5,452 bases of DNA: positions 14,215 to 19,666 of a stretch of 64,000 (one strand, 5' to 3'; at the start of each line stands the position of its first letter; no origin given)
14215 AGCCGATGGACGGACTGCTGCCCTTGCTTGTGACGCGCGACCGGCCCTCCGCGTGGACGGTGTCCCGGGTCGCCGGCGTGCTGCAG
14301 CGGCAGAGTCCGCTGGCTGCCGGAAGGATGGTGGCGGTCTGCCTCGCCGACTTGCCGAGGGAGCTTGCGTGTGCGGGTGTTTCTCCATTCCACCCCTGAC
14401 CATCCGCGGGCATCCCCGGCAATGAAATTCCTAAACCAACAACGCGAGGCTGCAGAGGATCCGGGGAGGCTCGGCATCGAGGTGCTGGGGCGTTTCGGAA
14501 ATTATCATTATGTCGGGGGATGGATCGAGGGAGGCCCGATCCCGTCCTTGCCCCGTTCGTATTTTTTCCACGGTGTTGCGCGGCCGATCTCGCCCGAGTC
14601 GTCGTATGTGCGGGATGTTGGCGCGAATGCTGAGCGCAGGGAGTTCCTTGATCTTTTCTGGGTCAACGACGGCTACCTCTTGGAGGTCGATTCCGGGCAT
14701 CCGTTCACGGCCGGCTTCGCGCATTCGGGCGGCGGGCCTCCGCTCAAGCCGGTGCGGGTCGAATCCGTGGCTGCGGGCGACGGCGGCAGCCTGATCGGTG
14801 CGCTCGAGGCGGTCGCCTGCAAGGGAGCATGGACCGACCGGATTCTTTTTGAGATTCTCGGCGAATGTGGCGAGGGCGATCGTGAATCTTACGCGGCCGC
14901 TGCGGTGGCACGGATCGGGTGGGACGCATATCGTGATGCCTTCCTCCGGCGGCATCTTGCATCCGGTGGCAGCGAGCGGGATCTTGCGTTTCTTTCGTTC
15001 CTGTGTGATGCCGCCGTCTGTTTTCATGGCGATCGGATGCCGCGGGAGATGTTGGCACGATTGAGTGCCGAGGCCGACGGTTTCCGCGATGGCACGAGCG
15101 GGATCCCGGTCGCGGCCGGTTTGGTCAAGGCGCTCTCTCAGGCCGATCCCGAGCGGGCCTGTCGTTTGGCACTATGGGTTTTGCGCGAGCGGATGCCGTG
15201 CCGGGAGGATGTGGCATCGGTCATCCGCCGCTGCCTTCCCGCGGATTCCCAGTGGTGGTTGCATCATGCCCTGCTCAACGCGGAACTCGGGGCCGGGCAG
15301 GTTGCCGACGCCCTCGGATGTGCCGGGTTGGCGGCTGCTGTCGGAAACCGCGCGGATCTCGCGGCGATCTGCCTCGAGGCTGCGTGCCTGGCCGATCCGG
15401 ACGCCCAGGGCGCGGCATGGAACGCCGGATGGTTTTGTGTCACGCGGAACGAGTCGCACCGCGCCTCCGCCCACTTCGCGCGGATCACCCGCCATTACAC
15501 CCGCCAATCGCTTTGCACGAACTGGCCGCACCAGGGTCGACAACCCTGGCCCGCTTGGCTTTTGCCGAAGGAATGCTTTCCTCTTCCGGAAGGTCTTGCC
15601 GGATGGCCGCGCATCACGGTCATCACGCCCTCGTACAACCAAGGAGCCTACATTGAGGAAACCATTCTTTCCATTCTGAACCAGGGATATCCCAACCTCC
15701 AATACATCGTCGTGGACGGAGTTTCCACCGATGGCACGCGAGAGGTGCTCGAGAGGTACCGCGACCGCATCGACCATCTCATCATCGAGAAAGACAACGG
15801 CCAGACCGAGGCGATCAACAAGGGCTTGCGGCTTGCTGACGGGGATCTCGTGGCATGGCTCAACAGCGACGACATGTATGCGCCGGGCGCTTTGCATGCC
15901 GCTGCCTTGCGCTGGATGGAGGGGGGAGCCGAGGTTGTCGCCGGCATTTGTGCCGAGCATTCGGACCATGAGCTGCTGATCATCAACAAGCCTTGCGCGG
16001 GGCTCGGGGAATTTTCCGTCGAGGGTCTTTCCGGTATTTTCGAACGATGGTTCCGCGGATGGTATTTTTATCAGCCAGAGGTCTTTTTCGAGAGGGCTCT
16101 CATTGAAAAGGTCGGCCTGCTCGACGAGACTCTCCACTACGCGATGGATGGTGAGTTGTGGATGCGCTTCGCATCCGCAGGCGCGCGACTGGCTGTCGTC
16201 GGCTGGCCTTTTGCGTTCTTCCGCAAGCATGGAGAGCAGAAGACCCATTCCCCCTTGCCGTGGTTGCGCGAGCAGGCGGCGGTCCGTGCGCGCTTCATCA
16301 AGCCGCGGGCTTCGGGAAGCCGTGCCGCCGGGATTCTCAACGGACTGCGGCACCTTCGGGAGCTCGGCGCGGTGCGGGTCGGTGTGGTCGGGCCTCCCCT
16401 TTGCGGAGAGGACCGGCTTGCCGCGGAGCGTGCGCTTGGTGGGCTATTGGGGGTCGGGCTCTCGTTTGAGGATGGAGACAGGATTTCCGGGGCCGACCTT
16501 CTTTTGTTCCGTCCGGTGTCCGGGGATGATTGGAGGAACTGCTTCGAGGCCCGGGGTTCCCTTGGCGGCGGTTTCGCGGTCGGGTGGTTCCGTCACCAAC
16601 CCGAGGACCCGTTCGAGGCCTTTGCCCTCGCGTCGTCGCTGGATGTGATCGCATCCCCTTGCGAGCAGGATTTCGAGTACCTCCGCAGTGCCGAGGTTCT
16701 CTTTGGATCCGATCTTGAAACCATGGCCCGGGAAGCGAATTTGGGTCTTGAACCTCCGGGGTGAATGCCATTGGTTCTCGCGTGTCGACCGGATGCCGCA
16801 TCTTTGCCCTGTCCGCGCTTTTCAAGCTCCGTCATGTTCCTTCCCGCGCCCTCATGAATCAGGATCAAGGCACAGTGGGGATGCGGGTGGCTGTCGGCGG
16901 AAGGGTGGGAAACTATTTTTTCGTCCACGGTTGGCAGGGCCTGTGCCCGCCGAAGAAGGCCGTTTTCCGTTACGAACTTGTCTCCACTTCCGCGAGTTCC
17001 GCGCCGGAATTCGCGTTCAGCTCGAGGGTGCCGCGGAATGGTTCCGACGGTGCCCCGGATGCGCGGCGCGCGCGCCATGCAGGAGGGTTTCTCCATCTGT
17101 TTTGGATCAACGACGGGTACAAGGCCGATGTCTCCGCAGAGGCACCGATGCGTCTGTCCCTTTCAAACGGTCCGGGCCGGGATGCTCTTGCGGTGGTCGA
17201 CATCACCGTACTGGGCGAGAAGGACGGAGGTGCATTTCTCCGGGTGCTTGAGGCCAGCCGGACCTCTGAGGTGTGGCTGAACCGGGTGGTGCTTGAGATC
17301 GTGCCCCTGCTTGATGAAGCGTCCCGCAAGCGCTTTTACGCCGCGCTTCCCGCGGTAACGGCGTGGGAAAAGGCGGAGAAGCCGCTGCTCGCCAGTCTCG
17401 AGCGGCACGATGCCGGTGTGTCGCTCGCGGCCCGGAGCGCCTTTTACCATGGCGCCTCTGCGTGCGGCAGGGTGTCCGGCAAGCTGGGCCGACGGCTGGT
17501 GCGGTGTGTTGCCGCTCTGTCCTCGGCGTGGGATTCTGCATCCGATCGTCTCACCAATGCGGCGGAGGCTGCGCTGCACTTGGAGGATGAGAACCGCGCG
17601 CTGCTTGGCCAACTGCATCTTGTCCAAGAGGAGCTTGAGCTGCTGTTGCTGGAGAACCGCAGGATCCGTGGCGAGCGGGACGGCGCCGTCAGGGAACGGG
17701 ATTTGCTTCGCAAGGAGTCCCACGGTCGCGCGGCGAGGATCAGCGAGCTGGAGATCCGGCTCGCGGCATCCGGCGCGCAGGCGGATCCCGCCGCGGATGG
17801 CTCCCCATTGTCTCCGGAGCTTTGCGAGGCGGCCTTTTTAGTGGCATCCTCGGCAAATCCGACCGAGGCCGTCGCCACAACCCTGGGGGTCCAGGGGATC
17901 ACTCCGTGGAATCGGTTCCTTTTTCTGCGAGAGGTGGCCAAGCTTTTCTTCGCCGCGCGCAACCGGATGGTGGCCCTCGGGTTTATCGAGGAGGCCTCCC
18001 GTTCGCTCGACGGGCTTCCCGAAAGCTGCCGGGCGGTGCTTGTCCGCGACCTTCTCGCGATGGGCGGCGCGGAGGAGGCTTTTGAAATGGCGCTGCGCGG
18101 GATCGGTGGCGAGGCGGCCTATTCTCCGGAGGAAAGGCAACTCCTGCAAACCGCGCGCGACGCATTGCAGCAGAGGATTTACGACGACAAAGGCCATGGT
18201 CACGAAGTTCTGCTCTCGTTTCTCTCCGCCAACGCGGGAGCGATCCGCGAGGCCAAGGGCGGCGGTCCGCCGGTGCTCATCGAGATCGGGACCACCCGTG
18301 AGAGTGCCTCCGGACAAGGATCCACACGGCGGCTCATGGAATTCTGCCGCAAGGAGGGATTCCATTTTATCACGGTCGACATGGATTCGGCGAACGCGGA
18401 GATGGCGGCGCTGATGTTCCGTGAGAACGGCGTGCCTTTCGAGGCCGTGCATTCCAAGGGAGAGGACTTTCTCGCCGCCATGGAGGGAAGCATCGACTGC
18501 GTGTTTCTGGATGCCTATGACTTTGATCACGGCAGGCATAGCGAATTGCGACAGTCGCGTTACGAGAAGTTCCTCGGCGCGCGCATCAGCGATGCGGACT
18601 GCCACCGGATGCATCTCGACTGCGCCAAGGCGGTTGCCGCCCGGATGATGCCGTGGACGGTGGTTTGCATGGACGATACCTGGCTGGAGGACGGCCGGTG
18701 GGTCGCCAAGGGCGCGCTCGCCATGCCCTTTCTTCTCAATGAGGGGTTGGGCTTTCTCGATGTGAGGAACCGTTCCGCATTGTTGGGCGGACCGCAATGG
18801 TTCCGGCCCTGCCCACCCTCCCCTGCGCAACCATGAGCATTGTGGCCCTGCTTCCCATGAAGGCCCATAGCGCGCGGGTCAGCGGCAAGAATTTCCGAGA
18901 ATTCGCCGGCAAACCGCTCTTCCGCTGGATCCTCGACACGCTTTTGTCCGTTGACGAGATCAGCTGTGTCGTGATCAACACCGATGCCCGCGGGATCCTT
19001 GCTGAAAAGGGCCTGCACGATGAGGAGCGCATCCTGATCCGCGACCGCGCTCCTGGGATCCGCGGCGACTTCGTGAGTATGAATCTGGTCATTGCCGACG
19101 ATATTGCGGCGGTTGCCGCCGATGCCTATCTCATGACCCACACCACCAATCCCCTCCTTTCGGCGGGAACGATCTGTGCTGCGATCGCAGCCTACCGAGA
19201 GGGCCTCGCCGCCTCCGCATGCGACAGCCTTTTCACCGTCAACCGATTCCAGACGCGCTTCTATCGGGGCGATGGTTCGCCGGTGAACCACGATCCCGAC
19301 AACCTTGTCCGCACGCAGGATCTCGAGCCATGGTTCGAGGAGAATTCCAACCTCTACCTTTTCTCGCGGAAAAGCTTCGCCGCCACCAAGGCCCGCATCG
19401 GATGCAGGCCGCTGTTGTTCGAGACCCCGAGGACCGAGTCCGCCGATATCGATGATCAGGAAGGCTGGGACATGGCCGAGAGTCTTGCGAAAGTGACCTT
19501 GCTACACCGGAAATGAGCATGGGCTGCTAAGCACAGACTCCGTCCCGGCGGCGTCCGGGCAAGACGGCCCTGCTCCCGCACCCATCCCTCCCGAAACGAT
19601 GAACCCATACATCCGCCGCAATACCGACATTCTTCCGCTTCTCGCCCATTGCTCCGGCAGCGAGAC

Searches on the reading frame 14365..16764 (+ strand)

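Call 5: search_protein_families(library=pfam, proteins=[window:14365-16764:+], max_evalue=0.001)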
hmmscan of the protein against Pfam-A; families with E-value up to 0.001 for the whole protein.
window:14365-16764:+ (799 aa): 3 families
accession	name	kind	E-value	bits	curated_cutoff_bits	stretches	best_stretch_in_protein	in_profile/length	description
PF00535.33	Glycos_transf_2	-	1.3e-27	97.2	23.3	1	418-539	1-125/168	Glycosyl transferase family 2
PF13641.12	Glyco_tranf_2_3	-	8.3e-11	42.8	27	1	415-611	1-203/230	Glycosyltransferase like family 2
PF10111.15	Glyco_tranf_2_2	-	5.8e-07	29.7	27.3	1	421-512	4-101/276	Glycosyltransferase like family 2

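Call 34: search_protein_families(library=ncbifam, proteins=[window:14365-16764:+], max_evalue=0.001)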
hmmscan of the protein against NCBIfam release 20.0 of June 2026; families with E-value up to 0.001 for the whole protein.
window:14365-16764:+ (799 aa): 19 families
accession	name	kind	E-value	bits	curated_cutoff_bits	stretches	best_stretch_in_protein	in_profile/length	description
NF047683.1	TeichurnBiosyTuaG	equivalog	7.6e-21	74.9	400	1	415-512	6-106/252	teichuronic acid biosynthesis protein TuaG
TIGR03937.1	PgaC_IcaA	equivalog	1.1e-14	54.2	422.3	1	412-510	42-143/407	poly-beta-1,6-N-acetyl-D-glucosamine synthase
NF041875.1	EPS_EpsD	equivalog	1.2e-13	51.2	370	1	418-613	2-200/325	exopolysaccharide biosynthesis glycosyltransferase EpsD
NF007482.0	PRK10073.1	equivalog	4.1e-13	49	423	1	415-508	6-101/334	glycosyltransferase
TIGR03965.1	mycofact_glyco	equivalog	7.9e-13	48.1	280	1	412-609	71-270/467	mycofactocin biosynthesis glycosyltransferase MftF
TIGR04009.1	wcaE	equivalog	8.2e-11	41.6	369.2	1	444-509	33-99/248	colanic acid biosynthesis glycosyltransferase WcaE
NF053739.1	GlytfEpsEBac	equivalog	8.3e-11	41.4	450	1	415-506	1-96/265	glycosyltransferase EpsE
TIGR03111.1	glyc2_xrt_Gpos1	hypoth_equivalog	2.9e-10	39.5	363.95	1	412-517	46-156/439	TIGR03111 family XrtG-associated glycosyltransferase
NF050050.1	ProtGlycPglI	equivalog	6.8e-10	38.8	500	1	415-530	2-120/306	GalNAc(5)-diNAcBac-PP-undecaprenol beta-1,3-glucosyltransferase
TIGR04182.1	glyco_TIGR04182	equivalog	4e-08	33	325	1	417-528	2-108/293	S-layer glycoprotein N-glycosyltransferase AglJ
TIGR04283.1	glyco_like_mftF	equivalog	4.2e-08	33.1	182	1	417-510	1-90/221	TIGR04283 family arsenosugar biosynthesis glycosyltransferase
TIGR03469.1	HpnB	hypoth_equivalog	1.8e-07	30.6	379.25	1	412-468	41-98/386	hopene-associated glycosyltransferase HpnB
NF038299.1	EPS_HpsN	equivalog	9.4e-07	28.1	425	1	415-520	1-109/317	hormogonium polysaccharide biosynthesis glycosyltransferase HpsN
NF038302.1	EPS_HpsE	equivalog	1.2e-05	24.5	300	1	417-507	3-101/307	hormogonium polysaccharide biosynthesis glycosyltransferase HpsE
TIGR04242.1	nodulat_NodC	equivalog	1.5e-05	24.1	550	1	413-516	46-155/395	chitooligosaccharide synthase NodC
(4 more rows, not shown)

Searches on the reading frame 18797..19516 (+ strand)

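Call 5: search_protein_families(library=pfam, proteins=[window:18797-19516:+], max_evalue=0.001)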
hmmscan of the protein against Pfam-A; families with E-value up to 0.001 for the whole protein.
window:18797-19516:+ (239 aa): 2 families
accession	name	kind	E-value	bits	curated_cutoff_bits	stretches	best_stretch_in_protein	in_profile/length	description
PF02348.25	CTP_transf_3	-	2.9e-12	47.3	22.6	1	16-187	1-170/217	Cytidylyltransferase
PF12804.13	NTP_transf_3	-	0.00099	19.7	27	0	31-137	16-115/160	MobA-like NTP transferase domain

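Call 34: search_protein_families(library=ncbifam, proteins=[window:18797-19516:+], max_evalue=0.001)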
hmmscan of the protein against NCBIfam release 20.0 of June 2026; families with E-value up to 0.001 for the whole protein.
window:18797-19516:+ (239 aa): 3 families
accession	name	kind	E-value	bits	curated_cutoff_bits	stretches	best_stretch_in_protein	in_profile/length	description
TIGR03584.1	PseF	equivalog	5.7e-16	58.8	205.7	1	16-230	1-219/222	pseudaminic acid cytidylyltransferase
NF003952.0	PRK05450.1-5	subfamily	6.6e-05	22.2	193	1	13-68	1-56/250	3-deoxy-manno-octulosonate cytidylyltransferase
NF003950.0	PRK05450.1-3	subfamily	0.00034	20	234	1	13-68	1-56/248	3-deoxy-manno-octulosonate cytidylyltransferase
